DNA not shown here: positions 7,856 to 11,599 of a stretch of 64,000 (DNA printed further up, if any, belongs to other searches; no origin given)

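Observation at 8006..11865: Operon of a 63-aa basic protein, tatA and an 1147-aa GH18-like/CE4/GT2 fusion (all-in-one PNAG-type synthase-deacetylase-hydrolase)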

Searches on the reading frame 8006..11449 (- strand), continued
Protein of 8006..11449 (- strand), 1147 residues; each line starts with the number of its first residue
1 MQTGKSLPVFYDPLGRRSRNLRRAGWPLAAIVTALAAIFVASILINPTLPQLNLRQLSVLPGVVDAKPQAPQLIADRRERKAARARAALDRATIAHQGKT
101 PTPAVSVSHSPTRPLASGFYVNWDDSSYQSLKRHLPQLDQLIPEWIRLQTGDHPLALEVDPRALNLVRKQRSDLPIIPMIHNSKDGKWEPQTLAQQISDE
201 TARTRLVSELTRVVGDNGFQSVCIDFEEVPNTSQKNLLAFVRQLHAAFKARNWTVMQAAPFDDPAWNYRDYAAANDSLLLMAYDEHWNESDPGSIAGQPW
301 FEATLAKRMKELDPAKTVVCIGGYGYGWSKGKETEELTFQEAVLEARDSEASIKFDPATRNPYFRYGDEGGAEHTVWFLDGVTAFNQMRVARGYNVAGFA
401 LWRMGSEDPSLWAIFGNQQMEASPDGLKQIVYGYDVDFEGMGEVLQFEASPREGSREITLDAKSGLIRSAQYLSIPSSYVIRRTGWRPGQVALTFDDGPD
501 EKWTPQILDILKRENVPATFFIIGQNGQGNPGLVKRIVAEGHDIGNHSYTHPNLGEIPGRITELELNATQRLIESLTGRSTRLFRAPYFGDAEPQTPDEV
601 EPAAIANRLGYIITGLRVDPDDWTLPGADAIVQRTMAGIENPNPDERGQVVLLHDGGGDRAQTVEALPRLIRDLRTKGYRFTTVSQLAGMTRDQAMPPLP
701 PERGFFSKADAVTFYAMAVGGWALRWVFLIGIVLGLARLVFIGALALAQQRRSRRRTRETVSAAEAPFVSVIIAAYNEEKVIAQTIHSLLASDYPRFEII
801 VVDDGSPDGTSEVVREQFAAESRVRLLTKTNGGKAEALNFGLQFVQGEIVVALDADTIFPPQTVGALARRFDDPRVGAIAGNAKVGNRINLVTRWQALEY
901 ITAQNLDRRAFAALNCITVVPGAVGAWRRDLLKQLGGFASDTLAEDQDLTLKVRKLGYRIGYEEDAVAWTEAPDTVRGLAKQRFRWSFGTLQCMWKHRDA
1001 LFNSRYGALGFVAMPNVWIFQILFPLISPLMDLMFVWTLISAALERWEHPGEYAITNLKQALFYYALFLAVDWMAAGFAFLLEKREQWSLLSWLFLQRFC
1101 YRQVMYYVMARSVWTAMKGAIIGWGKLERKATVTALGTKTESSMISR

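Call 38: get_annotated_region(hit=H36, flank=5000)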
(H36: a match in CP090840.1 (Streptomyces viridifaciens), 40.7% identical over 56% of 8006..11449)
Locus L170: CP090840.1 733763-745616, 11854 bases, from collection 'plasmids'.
description: Streptomyces viridifaciens strain DSM 40239 plasmid pKVP1, complete sequence
organism: Streptomyces viridifaciens (NCBI taxid 48665)
taxonomy: Bacteria; Actinomycetota; Actinomycetes; Kitasatosporales; Streptomycetaceae; Streptomyces; Streptomyces viridifaciens
host: -; source: Whole organism; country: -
typing (MOB-suite, as given by PLSDB): mobilizable; relaxase MOBP
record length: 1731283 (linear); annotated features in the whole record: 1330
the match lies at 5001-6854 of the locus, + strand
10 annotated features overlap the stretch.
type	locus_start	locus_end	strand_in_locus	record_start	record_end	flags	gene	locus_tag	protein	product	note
CDS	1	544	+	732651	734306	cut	-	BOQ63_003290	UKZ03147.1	molybdopterin-dependent oxidoreductase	-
CDS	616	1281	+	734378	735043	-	-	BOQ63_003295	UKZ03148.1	fasciclin domain-containing protein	-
CDS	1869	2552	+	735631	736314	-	-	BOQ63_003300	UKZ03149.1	GNAT family N-acetyltransferase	-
CDS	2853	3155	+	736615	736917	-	-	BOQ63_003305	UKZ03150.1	hypothetical protein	-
CDS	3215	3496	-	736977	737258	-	-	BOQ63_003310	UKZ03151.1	hypothetical protein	-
CDS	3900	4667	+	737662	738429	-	-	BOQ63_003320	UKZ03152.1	hypothetical protein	-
CDS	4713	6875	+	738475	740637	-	-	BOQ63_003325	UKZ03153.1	bifunctional polysaccharide deacetylase/glycosyltransferase family 2 protein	-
CDS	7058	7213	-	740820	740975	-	-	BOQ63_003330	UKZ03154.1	hypothetical protein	-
CDS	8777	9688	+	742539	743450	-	-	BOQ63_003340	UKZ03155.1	ribosome-inactivating family protein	-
CDS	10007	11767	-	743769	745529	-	-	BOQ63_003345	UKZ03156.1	ABC transporter ATP-binding protein/permease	-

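Call 39: get_annotated_region(hit=H12, flank=5000)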
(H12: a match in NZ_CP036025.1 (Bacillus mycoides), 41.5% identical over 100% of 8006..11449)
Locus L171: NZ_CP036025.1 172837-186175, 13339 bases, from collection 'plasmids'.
description: Bacillus mycoides strain BPN52/2 plasmid p479
organism: Bacillus mycoides (NCBI taxid 1405)
taxonomy: Bacteria; Bacillota; Bacilli; Bacillales; Bacillaceae; Bacillus; Bacillus mycoides
host: -; source: cell culture,soil; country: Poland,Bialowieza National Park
typing (MOB-suite, as given by PLSDB): conjugative; replicon rep_cluster_125; relaxase MOBP; mating-pair formation MPF_T
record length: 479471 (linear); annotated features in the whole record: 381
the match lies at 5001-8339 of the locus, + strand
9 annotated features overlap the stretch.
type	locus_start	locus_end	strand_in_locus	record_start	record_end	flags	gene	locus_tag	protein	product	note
CDS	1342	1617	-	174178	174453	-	-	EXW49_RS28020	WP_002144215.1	hypothetical protein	-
CDS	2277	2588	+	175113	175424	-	-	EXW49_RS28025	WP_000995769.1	metalloregulator ArsR/SmtB family transcription factor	GO:0006355 - regulation of DNA-templated transcription [Evidence IEA]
CDS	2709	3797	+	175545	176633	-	-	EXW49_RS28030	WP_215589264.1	saccharopine dehydrogenase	-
CDS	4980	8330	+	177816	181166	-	-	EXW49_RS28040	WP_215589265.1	glycosyltransferase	-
CDS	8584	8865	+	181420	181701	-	-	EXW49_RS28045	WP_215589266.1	metalloregulator ArsR/SmtB family transcription factor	GO:0006355 - regulation of DNA-templated transcription [Evidence IEA]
CDS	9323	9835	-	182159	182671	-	-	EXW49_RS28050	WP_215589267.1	DUF6609 family protein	-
CDS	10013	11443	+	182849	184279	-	-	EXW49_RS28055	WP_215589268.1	IS4 family transposase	-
CDS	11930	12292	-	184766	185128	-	-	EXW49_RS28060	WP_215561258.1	winged helix-turn-helix transcriptional regulator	-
CDS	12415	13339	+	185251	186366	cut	-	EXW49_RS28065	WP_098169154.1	S-(hydroxymethyl)glutathione dehydrogenase/class III alcohol dehydrogenase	-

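Call 41: get_annotated_region(hit=H34, flank=4000)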
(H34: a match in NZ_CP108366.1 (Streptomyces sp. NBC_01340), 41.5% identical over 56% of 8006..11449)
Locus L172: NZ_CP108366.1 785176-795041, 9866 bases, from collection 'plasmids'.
description: Streptomyces sp. NBC_01340 plasmid unnamed1, complete sequence
organism: Streptomyces sp. NBC_01340 (NCBI taxid 2903830)
taxonomy: Bacteria; Actinomycetota; Actinomycetes; Kitasatosporales; Streptomycetaceae; Streptomyces; Streptomyces sp. NBC 01340
host: -; source: -; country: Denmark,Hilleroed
typing (MOB-suite, as given by PLSDB): mobilizable; replicon rep_cluster_1879,rep_cluster_1910; relaxase MOBP
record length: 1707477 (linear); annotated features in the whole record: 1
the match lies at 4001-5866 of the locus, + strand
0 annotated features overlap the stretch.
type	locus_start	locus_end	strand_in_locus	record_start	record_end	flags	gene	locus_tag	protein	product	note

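Call 42: get_annotated_region(hit=H35, flank=4000)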
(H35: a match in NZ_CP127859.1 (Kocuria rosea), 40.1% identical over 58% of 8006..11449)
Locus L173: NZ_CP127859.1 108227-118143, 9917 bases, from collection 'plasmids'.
description: Kocuria rosea strain 13 plasmid unnamed2, complete sequence
organism: Kocuria rosea (NCBI taxid 1275)
taxonomy: Bacteria; Actinomycetota; Actinomycetes; Micrococcales; Micrococcaceae; Kocuria; Kocuria rosea
host: -; source: single cell culture,deep sea; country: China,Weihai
typing (MOB-suite, as given by PLSDB): mobilizable; relaxase MOBP
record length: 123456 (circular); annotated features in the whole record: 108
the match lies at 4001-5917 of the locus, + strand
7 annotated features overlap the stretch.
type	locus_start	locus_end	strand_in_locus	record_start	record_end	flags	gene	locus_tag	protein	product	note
CDS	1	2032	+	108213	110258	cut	-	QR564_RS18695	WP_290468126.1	cytochrome c oxidase assembly protein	-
CDS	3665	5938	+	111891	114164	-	-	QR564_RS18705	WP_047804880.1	bifunctional polysaccharide deacetylase/glycosyltransferase family 2 protein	-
CDS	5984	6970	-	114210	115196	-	-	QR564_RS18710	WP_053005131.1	chitinase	-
CDS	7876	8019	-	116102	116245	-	-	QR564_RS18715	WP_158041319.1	hypothetical protein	-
CDS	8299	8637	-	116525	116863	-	-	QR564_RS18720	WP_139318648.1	hypothetical protein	-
CDS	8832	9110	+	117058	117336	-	-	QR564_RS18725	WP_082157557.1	hypothetical protein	-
CDS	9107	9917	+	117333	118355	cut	-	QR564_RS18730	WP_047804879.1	SURF1 family protein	-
